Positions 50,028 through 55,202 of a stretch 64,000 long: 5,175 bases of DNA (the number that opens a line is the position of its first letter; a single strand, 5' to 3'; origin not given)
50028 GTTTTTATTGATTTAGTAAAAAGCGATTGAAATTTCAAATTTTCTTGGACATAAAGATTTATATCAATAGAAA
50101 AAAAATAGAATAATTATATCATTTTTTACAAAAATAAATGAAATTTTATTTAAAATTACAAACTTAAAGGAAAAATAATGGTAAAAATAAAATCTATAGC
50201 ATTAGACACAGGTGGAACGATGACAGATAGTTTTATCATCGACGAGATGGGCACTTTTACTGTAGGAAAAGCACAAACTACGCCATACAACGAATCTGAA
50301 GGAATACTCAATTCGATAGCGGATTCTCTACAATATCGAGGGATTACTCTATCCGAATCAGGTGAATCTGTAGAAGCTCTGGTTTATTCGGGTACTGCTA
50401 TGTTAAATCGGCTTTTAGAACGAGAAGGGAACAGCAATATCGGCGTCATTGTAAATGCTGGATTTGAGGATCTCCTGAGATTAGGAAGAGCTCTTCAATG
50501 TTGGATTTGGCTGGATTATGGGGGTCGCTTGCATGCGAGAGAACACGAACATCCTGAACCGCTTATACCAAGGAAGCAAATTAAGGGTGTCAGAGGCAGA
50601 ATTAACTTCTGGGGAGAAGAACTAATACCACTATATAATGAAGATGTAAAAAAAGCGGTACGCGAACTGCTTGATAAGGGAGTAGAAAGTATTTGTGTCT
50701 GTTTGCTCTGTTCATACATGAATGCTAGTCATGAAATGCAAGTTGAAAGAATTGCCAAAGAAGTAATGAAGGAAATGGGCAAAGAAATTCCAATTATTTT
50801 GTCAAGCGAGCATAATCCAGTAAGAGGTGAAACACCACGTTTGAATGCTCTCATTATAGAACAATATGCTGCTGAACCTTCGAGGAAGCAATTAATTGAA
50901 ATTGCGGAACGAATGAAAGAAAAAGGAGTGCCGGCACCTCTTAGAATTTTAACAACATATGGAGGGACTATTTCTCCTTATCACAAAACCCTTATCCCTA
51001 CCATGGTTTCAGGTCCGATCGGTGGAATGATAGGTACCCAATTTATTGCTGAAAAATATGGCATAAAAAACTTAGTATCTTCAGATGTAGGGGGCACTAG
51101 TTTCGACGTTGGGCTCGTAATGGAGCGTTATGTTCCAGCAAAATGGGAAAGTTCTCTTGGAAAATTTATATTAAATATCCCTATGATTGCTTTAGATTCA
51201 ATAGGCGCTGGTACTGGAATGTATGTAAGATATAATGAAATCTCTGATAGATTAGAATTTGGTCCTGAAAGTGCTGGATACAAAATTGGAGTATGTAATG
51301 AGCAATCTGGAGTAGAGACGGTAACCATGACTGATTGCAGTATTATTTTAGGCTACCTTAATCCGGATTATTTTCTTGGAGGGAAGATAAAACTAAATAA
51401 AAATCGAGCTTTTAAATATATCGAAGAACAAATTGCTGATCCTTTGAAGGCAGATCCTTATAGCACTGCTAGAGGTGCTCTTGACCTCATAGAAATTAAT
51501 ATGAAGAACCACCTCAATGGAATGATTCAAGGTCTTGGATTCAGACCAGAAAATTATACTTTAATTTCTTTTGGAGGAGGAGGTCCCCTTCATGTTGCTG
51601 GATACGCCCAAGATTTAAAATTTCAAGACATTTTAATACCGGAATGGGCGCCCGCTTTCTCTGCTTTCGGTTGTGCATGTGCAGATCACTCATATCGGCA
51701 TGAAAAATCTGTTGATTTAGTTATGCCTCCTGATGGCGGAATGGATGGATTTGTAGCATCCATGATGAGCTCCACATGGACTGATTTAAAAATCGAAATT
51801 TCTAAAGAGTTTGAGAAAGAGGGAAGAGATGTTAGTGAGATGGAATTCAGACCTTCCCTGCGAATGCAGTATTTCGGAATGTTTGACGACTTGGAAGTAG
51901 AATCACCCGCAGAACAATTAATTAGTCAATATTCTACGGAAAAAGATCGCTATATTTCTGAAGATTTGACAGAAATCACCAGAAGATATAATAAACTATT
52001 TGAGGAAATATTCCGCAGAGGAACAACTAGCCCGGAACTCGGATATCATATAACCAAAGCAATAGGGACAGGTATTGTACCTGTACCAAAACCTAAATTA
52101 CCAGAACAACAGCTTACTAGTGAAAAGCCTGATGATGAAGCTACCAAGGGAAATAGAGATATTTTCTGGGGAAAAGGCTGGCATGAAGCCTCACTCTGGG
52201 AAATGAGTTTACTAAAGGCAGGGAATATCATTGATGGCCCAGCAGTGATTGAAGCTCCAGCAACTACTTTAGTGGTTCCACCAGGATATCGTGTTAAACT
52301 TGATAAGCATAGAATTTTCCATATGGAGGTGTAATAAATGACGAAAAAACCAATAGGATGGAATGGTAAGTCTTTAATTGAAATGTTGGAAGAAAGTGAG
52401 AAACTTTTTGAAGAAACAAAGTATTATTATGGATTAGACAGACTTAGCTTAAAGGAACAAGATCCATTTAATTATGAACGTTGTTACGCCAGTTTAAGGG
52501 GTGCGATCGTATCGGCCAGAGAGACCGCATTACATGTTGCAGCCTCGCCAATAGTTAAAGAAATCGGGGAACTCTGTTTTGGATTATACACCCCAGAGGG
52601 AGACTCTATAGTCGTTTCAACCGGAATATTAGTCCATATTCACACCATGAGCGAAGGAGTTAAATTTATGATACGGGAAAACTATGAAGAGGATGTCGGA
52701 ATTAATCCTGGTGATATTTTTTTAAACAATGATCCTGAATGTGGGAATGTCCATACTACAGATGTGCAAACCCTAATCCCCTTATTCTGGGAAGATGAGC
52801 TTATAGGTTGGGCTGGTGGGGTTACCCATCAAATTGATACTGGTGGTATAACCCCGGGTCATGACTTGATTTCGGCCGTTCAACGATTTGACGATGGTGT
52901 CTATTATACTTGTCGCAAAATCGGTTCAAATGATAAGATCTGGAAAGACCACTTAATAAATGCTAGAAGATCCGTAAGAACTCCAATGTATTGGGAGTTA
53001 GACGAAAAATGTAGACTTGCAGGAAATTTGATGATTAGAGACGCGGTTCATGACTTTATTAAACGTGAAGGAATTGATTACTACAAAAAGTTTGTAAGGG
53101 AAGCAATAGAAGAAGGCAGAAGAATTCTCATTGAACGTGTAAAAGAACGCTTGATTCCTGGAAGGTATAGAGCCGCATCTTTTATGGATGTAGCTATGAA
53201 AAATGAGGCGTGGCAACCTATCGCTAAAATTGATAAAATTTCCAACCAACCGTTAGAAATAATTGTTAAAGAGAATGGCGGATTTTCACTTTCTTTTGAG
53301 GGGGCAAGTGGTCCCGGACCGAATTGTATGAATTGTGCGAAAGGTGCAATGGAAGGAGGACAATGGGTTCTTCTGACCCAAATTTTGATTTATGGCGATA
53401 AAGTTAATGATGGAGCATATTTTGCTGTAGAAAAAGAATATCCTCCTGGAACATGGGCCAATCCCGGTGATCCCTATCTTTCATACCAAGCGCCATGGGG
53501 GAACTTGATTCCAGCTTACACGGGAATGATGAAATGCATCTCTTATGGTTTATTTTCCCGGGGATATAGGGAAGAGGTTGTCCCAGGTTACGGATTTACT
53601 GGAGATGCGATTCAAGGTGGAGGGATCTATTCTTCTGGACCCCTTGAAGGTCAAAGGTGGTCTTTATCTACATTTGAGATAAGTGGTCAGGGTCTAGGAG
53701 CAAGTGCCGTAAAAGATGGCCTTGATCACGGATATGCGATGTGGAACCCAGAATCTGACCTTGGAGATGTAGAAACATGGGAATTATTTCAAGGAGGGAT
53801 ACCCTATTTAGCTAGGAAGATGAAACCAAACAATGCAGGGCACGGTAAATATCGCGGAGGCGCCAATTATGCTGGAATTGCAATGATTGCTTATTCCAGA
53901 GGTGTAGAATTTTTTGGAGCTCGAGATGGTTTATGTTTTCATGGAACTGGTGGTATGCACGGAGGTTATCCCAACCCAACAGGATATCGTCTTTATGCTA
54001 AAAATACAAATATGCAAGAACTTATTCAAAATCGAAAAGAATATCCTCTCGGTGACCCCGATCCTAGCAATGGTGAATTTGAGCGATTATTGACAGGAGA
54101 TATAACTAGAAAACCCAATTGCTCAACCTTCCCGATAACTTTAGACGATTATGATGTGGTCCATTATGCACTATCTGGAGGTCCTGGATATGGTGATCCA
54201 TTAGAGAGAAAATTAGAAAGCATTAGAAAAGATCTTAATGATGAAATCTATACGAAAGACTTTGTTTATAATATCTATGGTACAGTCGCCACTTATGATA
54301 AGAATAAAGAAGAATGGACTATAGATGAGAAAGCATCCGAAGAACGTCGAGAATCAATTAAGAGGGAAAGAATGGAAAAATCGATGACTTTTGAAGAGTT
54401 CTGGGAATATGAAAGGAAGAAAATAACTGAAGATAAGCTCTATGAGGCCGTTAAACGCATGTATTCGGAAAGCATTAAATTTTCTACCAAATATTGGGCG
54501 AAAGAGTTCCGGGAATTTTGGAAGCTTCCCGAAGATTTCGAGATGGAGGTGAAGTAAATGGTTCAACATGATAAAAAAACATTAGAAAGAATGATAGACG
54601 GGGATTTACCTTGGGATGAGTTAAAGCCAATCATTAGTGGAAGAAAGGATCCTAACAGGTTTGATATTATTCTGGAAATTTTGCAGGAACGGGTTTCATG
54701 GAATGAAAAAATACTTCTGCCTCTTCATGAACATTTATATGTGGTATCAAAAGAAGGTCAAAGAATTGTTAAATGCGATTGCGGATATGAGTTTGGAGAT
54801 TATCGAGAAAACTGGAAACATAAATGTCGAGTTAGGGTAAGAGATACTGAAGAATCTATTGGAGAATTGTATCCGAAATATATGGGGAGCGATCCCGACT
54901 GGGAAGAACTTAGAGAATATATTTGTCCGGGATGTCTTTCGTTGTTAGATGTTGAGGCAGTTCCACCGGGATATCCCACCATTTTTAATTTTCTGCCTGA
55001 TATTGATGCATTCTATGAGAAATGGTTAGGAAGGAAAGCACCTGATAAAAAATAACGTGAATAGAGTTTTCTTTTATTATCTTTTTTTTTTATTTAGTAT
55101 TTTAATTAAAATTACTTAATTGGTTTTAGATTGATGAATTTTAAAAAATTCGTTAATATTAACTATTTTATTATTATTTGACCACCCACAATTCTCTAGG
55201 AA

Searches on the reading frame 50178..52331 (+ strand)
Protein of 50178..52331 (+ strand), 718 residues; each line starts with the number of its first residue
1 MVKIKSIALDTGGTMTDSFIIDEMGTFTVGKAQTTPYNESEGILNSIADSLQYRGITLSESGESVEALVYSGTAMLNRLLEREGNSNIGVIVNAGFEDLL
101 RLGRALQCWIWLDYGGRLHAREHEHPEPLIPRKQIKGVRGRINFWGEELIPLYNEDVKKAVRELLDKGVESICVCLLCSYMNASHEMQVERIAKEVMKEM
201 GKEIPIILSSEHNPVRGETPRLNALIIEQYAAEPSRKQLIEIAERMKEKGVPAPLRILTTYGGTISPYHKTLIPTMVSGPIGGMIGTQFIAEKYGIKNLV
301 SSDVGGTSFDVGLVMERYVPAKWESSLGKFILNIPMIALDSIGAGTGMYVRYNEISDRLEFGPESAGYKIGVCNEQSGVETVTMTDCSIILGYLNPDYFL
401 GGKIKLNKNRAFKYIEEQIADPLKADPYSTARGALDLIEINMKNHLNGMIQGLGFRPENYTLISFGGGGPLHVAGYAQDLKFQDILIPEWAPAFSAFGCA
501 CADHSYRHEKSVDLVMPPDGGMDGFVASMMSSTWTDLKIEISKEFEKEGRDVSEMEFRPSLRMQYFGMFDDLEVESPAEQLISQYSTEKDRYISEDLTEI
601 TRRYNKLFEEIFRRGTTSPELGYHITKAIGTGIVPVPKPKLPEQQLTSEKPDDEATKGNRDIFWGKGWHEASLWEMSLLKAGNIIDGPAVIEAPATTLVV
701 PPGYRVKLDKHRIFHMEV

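Call 32: search_protein_families(library=pfam, proteins=[window:50178-52331:+], max_evalue=0.001)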
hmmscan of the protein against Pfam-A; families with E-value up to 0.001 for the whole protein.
window:50178-52331:+ (718 aa): 3 families
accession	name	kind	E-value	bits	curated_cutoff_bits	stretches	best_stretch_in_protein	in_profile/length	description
PF01968.24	Hydantoinase_A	-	8.7e-65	219.3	22.9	1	221-506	1-289/291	Hydantoinase/oxoprolinase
PF19278.4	Hydant_A_C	-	3.3e-57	193.4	21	1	527-717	11-191/193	Hydantoinase/oxoprolinase C-terminal domain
PF05378.19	Hydant_A_N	-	1.6e-40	139.2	25.2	1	7-196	2-175/176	Hydantoinase/oxoprolinase N-terminal region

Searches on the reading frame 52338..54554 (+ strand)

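Call 32: search_protein_families(library=pfam, proteins=[window:52338-54554:+], max_evalue=0.001)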
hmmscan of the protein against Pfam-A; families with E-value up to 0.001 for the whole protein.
window:52338-54554:+ (739 aa): 1 family
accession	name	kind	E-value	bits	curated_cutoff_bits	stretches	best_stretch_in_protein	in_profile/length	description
PF02538.19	Hydantoinase_B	-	1.2e-69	235.6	26.8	1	42-621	1-519/519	Hydantoinase B/oxoprolinase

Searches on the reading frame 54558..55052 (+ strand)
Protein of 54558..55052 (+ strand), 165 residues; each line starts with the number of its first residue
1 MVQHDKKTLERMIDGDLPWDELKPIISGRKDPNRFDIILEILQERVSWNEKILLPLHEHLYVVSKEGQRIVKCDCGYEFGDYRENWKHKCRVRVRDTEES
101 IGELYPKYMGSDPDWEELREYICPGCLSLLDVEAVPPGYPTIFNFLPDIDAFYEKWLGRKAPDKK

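Call 32: search_protein_families(library=pfam, proteins=[window:54558-55052:+], max_evalue=0.001)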
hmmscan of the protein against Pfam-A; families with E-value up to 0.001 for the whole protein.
window:54558-55052:+ (165 aa): 1 family
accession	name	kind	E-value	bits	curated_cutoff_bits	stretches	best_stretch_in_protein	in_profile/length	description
PF08882.16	Acetone_carb_G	-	2.4e-41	141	21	1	46-157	1-113/113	Acetone carboxylase gamma subunit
